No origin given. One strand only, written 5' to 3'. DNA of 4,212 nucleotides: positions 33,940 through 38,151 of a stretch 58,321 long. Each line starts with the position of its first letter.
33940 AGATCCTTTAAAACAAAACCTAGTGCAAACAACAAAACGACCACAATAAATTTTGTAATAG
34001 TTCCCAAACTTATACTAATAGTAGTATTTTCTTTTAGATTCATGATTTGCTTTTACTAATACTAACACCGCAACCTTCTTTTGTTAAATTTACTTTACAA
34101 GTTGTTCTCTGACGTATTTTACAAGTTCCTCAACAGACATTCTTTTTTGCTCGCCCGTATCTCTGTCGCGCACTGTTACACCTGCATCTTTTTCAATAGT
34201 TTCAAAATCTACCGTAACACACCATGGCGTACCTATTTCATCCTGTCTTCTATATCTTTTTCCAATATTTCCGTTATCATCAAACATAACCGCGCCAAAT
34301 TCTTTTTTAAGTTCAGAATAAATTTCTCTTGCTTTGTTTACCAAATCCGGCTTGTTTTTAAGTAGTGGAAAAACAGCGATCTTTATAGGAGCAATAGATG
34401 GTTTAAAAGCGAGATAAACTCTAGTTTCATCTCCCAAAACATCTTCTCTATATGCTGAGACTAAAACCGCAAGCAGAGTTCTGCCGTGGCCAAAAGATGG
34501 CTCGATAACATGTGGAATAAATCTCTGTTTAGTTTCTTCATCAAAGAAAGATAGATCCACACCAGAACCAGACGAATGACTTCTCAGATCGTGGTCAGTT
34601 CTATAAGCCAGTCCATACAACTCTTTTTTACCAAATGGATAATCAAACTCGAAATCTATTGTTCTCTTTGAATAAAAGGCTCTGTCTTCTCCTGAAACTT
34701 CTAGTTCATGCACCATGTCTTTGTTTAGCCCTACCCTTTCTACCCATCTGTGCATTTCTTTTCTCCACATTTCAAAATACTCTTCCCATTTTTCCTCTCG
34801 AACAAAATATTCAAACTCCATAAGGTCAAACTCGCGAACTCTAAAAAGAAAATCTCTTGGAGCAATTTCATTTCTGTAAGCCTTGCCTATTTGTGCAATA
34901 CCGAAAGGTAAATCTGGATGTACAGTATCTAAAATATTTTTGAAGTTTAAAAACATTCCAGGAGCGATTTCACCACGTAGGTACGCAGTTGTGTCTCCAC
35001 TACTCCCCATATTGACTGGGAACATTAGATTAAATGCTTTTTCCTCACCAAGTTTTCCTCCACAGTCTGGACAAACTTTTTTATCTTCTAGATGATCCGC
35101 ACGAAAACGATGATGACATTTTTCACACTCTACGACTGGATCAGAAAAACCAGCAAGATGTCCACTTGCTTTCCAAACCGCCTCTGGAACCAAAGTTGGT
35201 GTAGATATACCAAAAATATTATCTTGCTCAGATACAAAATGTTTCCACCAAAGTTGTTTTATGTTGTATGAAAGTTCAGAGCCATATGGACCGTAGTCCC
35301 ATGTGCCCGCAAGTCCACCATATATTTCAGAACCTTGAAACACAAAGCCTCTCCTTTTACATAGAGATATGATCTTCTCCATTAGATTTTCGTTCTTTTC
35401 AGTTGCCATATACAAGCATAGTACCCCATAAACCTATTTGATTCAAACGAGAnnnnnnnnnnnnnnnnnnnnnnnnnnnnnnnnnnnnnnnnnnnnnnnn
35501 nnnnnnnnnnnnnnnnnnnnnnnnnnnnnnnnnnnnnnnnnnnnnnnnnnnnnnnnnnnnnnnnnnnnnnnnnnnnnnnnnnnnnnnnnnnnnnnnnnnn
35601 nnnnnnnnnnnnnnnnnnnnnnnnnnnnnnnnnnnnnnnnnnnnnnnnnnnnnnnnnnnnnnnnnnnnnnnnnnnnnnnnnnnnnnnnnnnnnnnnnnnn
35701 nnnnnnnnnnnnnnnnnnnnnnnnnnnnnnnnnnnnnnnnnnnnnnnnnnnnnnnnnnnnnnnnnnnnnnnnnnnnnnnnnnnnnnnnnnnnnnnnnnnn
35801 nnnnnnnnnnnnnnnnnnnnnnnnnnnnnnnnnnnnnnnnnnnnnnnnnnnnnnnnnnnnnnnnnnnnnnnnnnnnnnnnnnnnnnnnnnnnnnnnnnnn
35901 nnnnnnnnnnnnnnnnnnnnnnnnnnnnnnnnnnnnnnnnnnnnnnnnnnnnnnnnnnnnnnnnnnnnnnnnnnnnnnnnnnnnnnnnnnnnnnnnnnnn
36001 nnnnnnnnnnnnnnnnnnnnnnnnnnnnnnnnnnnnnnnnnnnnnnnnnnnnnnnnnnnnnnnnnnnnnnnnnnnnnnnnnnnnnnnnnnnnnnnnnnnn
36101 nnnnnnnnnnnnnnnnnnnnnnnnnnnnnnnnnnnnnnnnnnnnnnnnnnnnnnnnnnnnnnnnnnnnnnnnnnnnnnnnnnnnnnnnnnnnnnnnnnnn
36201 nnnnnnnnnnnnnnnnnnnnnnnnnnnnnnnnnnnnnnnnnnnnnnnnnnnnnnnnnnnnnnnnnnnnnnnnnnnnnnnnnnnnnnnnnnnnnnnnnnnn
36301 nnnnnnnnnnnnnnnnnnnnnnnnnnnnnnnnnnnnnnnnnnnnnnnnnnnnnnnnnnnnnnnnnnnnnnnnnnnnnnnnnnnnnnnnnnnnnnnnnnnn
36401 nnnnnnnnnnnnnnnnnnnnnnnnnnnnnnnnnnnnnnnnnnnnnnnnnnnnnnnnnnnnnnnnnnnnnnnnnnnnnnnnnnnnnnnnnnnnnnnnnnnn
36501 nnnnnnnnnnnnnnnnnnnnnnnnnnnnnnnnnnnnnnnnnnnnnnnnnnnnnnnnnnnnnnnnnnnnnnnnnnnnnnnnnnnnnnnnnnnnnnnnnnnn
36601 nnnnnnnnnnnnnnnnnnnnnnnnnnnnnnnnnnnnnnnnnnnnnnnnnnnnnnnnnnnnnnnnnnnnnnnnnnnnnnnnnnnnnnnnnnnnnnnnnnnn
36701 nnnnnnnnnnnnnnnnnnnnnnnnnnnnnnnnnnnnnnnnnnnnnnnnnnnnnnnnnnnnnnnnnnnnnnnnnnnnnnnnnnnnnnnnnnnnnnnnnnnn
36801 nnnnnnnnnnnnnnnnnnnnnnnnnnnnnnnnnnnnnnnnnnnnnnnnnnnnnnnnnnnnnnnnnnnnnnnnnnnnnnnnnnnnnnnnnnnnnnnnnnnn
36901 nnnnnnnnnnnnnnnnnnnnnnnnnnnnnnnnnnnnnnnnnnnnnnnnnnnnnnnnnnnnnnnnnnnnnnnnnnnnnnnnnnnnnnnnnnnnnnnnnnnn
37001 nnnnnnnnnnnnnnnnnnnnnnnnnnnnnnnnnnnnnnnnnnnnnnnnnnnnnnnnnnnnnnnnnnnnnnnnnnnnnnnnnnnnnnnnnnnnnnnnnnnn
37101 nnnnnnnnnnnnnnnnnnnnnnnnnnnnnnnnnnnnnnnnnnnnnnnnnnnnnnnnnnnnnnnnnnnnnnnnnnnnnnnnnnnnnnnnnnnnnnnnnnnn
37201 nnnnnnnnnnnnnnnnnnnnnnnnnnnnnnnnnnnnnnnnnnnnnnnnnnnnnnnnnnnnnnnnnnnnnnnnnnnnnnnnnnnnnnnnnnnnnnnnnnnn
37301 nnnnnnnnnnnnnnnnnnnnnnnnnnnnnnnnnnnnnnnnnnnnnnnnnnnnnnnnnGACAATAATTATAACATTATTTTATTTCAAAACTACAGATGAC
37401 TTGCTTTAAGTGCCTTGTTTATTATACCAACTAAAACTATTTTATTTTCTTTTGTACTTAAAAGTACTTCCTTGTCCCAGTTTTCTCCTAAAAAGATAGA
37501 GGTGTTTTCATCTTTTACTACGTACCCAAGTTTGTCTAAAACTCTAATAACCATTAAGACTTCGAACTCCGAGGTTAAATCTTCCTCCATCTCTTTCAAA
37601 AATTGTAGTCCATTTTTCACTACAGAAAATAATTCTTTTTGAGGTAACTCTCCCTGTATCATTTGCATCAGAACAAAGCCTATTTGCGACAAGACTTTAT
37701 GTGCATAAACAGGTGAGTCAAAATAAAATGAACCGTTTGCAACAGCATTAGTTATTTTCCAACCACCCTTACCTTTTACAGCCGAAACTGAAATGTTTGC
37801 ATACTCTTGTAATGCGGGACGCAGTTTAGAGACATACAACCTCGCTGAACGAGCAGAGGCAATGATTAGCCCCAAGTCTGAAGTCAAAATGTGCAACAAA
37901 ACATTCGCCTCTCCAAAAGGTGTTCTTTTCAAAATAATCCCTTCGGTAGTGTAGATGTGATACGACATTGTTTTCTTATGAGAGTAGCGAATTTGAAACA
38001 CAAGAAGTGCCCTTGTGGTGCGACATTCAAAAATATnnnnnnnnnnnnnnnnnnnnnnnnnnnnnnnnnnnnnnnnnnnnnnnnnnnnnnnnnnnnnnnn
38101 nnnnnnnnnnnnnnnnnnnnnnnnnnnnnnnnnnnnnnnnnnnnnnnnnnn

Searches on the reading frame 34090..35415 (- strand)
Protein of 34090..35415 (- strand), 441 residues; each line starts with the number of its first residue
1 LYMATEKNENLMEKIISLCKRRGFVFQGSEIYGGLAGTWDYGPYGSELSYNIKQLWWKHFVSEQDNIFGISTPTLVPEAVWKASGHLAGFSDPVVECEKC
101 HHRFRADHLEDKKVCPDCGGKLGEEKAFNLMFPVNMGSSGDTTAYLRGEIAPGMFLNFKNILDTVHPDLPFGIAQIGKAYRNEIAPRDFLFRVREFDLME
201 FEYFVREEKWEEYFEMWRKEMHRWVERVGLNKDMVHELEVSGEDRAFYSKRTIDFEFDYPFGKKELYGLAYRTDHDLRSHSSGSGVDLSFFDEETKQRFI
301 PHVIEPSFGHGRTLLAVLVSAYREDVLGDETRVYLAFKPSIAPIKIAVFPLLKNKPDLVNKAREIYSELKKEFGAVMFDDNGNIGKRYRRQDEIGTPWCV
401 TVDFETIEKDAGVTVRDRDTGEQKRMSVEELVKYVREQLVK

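Call 60: search_protein_families(library=pfam, proteins=[window:34090-35415:-], max_evalue=0.0001)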
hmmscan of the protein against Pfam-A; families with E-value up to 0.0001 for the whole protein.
window:34090-35415:- (441 aa): 2 families
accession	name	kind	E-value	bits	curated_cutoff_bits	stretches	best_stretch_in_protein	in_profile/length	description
PF03129.25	HGTP_anticodon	-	7.4e-24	84.2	21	1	345-437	1-93/94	Anticodon binding domain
PF00587.30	tRNA-synt_2b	-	3.7e-13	50.3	29.3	1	145-318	12-176/179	tRNA synthetase class II core domain (G, H, P, S and T)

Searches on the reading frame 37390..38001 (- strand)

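Call 61: search_protein_families(library=pfam, proteins=[window:37390-38001:-], max_evalue=0.0001)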
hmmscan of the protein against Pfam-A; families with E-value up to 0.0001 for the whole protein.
window:37390-38001:- (203 aa): 1 family
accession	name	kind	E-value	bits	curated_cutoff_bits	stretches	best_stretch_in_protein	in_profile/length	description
PF11967.14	RecO_N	-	3.7e-10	40.1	27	1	16-82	3-70/80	Recombination protein O N terminal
